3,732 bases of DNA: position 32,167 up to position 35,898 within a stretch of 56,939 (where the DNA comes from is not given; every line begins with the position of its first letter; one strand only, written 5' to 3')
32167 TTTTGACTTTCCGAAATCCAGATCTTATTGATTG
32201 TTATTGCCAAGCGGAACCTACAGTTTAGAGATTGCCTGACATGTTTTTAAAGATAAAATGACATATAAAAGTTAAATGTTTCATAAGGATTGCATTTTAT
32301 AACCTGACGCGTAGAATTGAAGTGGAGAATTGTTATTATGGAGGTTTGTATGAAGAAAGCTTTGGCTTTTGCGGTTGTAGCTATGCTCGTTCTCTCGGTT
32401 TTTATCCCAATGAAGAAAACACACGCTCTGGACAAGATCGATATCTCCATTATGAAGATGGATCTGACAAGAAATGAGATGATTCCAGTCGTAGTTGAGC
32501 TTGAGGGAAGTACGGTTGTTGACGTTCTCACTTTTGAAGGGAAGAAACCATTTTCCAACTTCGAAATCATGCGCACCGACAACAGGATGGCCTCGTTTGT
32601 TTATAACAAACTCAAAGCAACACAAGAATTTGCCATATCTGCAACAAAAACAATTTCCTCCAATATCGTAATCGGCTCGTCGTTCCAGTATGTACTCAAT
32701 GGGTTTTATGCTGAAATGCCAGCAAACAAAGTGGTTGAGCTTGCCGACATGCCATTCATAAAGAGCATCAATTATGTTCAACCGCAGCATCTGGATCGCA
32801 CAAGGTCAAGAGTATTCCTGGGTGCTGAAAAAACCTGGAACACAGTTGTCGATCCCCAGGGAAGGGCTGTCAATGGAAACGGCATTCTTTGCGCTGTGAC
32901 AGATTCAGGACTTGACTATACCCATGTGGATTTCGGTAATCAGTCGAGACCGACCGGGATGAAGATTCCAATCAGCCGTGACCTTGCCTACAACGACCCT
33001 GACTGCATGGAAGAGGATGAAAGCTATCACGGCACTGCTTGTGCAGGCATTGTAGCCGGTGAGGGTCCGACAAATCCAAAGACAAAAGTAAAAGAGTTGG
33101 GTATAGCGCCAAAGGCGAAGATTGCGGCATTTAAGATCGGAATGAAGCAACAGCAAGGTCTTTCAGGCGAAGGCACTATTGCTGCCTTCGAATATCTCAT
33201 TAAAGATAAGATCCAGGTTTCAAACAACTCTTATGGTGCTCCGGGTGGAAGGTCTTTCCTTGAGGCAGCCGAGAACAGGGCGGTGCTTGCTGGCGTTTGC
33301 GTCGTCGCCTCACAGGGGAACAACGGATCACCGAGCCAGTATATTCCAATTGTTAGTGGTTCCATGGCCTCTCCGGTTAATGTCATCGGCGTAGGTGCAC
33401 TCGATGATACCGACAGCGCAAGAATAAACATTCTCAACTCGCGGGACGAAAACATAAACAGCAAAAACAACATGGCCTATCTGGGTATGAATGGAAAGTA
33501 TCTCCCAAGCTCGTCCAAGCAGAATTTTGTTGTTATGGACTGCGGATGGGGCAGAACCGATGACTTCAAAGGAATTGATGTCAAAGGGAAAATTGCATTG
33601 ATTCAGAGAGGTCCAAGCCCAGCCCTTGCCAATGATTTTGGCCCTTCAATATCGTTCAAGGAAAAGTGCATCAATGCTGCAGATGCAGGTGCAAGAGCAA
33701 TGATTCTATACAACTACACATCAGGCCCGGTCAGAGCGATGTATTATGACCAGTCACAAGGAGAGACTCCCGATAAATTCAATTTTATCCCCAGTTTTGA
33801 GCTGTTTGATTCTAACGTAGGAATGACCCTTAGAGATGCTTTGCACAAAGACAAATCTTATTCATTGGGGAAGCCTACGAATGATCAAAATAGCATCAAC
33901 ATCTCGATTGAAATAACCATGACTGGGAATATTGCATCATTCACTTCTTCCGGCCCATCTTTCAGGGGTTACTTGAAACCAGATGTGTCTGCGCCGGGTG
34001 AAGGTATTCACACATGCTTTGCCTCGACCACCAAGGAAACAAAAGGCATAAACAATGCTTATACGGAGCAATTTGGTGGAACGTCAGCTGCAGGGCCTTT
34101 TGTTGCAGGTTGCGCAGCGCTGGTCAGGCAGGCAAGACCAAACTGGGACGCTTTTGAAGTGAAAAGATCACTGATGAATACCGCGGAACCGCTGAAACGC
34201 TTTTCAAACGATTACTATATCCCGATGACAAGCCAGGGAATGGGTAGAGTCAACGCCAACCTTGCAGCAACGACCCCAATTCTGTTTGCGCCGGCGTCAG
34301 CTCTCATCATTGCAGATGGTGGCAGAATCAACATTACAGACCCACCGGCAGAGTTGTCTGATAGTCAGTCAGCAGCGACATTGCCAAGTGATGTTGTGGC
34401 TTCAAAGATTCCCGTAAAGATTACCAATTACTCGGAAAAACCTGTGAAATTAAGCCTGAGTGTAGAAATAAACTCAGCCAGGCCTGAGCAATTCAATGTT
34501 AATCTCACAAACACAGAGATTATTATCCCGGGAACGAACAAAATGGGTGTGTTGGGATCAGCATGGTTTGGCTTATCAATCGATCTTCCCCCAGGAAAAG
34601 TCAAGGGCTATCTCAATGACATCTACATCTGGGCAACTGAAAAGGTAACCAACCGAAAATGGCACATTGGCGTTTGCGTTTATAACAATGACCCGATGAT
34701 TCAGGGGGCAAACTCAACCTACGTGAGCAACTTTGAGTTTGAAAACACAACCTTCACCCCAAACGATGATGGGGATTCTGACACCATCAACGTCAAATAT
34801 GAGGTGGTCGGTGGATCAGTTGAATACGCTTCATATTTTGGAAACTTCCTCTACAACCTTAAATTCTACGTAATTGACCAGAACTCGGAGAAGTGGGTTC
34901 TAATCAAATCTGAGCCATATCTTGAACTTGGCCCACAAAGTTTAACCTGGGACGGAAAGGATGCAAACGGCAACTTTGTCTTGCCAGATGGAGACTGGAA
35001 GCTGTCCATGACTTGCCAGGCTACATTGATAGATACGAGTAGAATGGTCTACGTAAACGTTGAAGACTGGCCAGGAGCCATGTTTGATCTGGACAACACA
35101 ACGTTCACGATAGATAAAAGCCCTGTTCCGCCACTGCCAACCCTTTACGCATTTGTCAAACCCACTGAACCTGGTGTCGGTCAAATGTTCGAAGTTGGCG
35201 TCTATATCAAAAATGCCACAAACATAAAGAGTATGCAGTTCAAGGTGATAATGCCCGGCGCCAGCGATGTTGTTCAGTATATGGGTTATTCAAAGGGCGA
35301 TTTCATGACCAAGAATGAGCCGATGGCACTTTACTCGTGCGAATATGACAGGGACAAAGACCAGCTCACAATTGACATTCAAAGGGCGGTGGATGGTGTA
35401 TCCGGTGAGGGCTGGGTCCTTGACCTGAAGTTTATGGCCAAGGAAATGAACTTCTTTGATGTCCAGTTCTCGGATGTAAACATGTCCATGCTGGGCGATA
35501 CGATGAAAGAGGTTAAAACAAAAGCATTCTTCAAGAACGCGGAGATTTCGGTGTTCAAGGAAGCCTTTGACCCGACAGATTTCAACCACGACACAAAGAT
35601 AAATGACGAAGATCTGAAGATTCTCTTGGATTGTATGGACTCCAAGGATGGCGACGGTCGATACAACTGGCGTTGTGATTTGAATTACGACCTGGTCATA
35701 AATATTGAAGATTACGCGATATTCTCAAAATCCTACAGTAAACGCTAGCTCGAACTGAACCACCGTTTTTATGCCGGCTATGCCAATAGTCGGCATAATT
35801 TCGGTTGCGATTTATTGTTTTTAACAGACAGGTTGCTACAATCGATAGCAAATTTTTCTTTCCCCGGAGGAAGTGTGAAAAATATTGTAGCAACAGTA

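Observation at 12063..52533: Cohesin-dockerin style surface assembly loaded with proteases instead of glycoside hydrolases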

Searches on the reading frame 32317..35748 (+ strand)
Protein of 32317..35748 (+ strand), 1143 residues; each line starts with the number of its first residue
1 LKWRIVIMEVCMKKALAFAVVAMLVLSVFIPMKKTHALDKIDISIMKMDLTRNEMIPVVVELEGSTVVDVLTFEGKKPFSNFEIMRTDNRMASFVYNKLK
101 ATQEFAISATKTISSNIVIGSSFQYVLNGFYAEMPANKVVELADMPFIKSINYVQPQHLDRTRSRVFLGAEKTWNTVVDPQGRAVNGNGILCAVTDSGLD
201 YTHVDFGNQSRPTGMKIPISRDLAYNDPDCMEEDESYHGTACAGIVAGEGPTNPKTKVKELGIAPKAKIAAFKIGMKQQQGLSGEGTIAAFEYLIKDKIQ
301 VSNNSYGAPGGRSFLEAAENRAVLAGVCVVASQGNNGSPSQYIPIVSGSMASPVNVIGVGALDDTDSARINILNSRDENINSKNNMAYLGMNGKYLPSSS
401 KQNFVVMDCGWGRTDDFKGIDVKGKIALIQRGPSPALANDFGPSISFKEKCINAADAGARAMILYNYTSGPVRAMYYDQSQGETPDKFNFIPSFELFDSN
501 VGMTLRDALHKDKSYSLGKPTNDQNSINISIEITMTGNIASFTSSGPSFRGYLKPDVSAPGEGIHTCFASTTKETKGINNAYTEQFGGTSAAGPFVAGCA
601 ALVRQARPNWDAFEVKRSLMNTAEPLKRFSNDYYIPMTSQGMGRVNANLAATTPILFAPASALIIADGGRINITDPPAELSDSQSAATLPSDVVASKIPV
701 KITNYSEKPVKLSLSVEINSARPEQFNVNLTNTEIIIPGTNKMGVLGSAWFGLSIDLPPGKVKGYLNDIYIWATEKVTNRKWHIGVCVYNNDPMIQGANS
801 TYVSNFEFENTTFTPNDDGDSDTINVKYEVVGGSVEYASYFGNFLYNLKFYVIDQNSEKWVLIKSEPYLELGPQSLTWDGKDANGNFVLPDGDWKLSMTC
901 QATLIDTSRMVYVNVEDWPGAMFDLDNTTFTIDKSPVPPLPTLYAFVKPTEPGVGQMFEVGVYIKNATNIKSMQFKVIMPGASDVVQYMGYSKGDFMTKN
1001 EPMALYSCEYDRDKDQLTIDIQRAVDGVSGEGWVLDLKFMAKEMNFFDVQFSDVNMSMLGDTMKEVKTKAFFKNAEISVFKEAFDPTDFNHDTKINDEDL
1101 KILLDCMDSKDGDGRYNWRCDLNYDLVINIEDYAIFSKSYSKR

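Call 4: search_protein_families(library=pfam, proteins=[window:32317-35748:+], max_evalue=0.01)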
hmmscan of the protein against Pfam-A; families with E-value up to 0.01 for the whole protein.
window:32317-35748:+ (1143 aa): 2 families
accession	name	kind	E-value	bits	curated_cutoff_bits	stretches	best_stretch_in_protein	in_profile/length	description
PF00082.27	Peptidase_S8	-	1.3e-48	166.3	21.8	1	187-627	1-277/288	Subtilase family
PF02225.27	PA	-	2.2e-11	44.1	23.9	1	414-493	15-84/95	PA domain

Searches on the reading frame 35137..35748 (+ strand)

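Call 12: search_protein_families(library=pfam, proteins=[window:35137-35748:+], max_evalue=10)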
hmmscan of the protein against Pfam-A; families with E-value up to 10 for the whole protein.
window:35137-35748:+ (203 aa): 4 families
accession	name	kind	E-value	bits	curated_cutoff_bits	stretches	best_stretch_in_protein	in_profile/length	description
PF00404.24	Dockerin_1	-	0.006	17.2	22.9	1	147-196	2-52/57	Dockerin type I domain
PF00963.24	Cohesin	-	0.011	16.4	24.1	1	11-130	10-132/139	Cohesin domain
PF12946.13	EGF_MSP1_1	-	0.099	13.1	27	1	171-184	16-29/37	MSP1 EGF domain 1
PF13499.12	EF-hand_7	-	0.44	11.4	30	1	139-194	3-63/67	EF-hand domain pair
